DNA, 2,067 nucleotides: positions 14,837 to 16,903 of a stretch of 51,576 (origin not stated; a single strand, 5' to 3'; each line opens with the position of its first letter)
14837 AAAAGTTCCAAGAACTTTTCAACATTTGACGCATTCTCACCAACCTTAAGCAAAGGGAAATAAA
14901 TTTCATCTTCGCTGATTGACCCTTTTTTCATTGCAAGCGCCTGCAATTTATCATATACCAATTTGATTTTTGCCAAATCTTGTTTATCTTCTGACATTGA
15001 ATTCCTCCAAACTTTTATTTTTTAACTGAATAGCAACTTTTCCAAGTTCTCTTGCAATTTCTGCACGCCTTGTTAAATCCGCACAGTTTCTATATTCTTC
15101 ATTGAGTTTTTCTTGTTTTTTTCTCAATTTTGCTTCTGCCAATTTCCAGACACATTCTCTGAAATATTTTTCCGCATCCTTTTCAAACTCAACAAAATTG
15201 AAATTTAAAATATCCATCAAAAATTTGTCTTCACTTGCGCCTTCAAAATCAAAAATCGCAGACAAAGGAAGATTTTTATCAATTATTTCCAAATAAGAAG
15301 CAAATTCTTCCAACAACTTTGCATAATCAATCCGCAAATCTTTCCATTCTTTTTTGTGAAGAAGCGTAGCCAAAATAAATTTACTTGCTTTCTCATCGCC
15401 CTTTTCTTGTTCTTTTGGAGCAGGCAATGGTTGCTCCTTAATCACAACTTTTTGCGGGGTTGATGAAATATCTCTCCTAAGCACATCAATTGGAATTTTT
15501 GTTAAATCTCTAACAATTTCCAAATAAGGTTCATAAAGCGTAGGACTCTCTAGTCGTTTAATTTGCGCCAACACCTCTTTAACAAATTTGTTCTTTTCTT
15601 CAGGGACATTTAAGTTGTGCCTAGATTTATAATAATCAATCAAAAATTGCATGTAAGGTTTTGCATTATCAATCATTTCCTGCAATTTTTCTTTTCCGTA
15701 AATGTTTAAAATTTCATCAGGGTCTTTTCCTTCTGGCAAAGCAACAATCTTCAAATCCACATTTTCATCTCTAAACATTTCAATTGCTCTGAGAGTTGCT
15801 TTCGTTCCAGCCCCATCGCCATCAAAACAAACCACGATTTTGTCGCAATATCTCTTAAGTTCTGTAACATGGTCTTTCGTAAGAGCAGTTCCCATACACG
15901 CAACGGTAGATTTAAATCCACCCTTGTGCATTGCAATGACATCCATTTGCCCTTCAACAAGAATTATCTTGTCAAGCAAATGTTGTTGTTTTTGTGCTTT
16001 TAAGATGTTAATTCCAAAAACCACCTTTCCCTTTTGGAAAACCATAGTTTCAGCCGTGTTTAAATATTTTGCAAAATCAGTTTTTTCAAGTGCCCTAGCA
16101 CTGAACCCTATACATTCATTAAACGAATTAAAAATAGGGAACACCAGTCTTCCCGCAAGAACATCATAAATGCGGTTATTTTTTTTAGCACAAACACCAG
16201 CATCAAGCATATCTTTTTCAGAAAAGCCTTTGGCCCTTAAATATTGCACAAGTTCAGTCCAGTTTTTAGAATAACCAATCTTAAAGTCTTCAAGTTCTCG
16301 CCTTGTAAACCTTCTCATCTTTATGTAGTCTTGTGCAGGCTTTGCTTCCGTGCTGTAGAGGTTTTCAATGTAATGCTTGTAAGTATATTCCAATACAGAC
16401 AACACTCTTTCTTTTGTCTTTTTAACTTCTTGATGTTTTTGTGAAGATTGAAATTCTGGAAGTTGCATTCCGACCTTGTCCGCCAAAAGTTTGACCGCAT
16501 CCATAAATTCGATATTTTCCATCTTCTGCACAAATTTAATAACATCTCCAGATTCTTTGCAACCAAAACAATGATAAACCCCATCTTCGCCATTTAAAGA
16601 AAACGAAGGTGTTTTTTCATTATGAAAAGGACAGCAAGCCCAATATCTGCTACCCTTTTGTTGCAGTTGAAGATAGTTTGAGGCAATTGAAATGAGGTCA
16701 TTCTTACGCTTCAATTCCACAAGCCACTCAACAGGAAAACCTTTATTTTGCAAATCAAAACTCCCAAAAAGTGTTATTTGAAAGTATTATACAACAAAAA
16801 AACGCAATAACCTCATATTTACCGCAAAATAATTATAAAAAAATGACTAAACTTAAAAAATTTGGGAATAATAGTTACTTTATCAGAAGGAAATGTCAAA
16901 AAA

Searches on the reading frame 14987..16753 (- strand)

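Call 9: search_protein_families(library=pfam, proteins=[window:14987-16753:-], max_evalue=0.001)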
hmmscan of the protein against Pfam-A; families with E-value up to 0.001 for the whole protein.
window:14987-16753:- (589 aa): 7 families
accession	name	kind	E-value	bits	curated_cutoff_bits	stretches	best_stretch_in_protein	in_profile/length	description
PF01807.25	Zn_ribbon_DnaG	-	5.2e-34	116.4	24.9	1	11-99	6-94/98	CHC2 zinc finger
PF08275.17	DNAG_N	-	3.4e-33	114.9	26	1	128-249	2-125/128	DNA primase catalytic core, N-terminal domain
PF13155.12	Toprim_2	-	4e-24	85.2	22.1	1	264-349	1-88/88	Toprim-like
PF13662.12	Toprim_4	-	1.5e-20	73.6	25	1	261-338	1-85/85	Toprim domain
PF01751.28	Toprim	-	1.4e-15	57.7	23.1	1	262-329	1-82/96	Toprim domain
PF10410.14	DnaB_bind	-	5.9e-08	33.3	20.6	1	368-421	1-54/56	DnaB-helicase binding domain of primase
PF13362.12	Toprim_3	-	1.4e-07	32.3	27.2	1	263-354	2-94/95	Toprim domain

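Call 10: search_protein_families(library=padloc, proteins=[window:14987-16753:-], max_evalue=0.001)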
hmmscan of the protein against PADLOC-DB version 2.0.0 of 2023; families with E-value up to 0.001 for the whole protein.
window:14987-16753:- (589 aa): 2 families
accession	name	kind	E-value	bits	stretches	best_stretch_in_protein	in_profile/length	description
PDLC03767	RT_UG29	-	7.7e-52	174.1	1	28-365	24-375/2280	DRT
PDLC03800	RTasDnaG-like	-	2.2e-42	143.5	1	32-360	66-383/550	DRT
